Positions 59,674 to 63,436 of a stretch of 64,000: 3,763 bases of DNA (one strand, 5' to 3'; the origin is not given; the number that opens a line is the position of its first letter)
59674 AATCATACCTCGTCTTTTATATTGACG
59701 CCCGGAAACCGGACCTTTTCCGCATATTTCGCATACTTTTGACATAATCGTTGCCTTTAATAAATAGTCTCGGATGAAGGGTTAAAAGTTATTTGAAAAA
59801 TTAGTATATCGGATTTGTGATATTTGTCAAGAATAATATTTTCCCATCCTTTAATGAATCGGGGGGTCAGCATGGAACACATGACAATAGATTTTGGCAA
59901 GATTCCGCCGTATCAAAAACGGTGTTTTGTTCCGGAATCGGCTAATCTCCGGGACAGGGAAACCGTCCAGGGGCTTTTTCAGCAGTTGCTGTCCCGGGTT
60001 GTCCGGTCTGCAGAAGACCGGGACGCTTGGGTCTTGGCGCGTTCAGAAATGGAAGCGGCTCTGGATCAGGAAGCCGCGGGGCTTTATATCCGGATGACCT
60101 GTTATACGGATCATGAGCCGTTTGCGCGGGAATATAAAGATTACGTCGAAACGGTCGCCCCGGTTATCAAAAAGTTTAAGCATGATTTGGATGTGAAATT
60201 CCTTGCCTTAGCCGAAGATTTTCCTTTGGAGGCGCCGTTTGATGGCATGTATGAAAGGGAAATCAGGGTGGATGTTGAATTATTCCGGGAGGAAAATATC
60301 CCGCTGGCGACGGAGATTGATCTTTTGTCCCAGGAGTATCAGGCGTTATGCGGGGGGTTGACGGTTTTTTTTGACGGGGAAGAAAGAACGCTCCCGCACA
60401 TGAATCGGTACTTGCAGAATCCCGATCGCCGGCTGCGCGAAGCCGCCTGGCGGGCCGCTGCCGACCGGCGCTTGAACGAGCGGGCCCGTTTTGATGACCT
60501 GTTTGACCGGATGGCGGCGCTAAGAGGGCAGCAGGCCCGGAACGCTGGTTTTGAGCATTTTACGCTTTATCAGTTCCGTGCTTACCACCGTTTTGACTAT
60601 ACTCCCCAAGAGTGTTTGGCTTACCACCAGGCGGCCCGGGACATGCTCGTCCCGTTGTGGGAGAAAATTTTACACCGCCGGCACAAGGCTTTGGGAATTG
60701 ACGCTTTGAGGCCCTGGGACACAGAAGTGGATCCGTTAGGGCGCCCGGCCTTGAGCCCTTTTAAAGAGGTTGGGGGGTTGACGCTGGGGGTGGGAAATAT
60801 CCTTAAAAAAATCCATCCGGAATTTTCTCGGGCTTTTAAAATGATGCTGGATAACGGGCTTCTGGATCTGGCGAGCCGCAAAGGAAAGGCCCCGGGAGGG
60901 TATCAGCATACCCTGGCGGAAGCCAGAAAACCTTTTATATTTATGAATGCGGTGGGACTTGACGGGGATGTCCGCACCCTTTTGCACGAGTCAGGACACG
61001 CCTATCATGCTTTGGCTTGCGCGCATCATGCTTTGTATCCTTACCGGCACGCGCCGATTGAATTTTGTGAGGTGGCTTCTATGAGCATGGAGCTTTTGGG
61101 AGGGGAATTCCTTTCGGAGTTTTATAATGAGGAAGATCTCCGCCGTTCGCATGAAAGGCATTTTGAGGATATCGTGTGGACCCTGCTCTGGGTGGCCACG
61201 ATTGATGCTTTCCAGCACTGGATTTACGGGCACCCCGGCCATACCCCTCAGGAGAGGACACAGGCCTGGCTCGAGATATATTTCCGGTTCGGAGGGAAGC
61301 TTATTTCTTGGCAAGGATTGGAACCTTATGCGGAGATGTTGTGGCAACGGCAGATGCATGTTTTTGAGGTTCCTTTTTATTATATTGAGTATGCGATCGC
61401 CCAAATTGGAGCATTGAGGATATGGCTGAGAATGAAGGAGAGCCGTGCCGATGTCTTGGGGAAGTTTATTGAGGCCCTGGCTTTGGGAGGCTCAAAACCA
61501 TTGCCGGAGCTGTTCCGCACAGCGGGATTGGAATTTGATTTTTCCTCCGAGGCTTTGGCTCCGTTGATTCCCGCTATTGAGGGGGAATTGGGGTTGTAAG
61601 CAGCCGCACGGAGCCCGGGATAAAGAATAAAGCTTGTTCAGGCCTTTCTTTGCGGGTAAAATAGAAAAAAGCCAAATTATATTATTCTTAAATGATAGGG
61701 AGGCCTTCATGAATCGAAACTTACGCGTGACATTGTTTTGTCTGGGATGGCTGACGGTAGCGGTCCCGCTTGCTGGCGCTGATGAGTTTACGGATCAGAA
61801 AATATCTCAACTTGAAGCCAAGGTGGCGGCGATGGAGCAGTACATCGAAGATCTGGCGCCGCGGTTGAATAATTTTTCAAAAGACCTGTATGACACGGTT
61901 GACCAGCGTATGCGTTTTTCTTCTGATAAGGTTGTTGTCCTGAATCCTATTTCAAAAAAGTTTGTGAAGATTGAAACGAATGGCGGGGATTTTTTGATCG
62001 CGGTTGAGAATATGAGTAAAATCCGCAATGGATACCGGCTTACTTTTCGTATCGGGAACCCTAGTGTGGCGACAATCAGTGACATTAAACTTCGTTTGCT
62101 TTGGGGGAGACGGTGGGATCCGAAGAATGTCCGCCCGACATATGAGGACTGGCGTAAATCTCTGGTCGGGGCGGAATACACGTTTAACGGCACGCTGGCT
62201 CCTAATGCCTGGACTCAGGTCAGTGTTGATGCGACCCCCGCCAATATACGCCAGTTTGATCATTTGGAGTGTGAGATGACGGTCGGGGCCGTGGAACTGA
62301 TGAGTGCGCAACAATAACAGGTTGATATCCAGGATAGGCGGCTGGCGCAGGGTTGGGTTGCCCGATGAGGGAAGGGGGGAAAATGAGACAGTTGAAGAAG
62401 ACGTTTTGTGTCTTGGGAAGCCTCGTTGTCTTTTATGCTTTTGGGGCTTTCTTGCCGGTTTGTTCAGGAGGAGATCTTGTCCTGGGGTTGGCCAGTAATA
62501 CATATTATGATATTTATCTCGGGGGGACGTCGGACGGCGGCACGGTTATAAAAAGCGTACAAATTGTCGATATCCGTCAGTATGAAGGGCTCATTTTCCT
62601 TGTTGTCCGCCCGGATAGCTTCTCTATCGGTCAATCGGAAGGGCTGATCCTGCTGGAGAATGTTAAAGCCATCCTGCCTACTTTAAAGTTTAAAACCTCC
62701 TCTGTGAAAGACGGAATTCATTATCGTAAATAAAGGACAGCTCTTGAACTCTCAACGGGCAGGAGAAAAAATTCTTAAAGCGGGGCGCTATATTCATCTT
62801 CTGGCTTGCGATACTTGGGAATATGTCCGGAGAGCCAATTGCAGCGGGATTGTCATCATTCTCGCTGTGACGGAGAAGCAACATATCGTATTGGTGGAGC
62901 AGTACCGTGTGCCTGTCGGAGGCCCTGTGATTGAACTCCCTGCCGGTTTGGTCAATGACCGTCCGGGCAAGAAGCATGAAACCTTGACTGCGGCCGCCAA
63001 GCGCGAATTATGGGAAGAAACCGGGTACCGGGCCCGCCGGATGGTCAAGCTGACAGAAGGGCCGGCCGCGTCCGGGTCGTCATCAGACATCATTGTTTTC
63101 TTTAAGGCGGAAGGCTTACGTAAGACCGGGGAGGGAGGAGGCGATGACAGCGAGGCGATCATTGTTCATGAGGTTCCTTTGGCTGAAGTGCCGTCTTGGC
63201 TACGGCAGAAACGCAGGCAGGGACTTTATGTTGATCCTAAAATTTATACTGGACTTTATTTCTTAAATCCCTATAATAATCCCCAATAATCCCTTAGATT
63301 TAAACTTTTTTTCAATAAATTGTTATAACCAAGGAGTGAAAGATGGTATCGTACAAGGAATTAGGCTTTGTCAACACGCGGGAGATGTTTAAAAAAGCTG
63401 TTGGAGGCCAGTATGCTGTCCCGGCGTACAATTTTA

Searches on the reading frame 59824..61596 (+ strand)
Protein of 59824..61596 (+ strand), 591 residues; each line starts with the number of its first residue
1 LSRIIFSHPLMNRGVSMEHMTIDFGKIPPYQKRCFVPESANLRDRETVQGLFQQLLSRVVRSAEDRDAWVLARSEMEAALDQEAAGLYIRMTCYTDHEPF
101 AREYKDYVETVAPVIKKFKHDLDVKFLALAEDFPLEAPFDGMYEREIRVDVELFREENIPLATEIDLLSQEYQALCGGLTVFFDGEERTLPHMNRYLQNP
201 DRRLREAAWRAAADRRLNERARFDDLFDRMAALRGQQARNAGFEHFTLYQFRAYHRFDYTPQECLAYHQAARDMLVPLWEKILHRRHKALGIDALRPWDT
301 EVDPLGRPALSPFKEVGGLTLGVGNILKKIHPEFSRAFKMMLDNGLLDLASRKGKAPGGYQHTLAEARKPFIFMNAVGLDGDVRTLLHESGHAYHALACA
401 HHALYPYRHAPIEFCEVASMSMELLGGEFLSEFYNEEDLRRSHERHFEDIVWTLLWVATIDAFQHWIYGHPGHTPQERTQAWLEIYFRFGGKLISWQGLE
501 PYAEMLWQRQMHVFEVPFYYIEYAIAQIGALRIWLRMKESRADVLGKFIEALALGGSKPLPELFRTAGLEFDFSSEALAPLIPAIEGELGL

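Call 50: search_protein_families(library=pfam, proteins=[window:59824-61596:+], max_evalue=0.01)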
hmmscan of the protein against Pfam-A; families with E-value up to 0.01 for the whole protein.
window:59824-61596:+ (591 aa): 1 family
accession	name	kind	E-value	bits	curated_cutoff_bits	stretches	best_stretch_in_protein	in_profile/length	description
PF01432.26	Peptidase_M3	-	4.3e-46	158.6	27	1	196-576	2-450/457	Peptidase family M3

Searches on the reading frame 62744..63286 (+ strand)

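Call 50: search_protein_families(library=pfam, proteins=[window:62744-63286:+], max_evalue=0.01)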
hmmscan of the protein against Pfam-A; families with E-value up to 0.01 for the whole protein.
window:62744-63286:+ (181 aa): 1 family
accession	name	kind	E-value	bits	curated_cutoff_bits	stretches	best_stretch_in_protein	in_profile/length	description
PF00293.34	NUDIX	-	1.7e-12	48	21.1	1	37-155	6-125/134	NUDIX domain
